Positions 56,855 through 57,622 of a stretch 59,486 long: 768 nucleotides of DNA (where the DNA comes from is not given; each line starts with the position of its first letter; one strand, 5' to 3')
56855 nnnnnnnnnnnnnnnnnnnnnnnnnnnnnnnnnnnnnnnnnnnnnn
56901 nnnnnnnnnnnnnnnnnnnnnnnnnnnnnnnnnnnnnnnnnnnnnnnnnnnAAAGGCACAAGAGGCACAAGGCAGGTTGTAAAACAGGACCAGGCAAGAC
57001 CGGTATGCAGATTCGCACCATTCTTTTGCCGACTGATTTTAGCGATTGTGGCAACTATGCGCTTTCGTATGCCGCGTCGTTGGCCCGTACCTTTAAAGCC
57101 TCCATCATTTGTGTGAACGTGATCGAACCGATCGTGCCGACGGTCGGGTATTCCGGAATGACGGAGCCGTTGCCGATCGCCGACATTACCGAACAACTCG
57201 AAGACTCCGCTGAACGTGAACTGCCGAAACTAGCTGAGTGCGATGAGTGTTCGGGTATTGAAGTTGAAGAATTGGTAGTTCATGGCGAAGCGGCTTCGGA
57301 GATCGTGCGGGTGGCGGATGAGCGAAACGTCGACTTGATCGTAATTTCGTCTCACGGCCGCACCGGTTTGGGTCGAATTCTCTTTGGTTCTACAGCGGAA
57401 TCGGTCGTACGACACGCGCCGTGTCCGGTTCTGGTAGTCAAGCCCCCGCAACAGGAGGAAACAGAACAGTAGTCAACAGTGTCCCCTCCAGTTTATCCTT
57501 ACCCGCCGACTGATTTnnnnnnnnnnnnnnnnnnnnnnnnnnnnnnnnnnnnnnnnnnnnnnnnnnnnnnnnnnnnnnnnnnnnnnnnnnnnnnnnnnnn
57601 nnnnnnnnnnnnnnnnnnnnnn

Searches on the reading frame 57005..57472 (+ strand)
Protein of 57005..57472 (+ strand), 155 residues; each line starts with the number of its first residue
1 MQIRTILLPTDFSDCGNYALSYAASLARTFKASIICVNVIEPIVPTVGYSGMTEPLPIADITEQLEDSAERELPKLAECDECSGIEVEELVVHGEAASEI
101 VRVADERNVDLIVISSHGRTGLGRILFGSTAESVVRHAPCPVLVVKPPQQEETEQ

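Call 54: search_protein_families(library=pfam, proteins=[window:57005-57472:+], max_evalue=0.001)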
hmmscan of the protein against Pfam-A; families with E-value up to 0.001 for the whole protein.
window:57005-57472:+ (155 aa): 1 family
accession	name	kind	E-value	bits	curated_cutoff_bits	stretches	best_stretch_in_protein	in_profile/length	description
PF00582.32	Usp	-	4.7e-37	128.1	24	1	3-146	2-141/141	Universal stress protein family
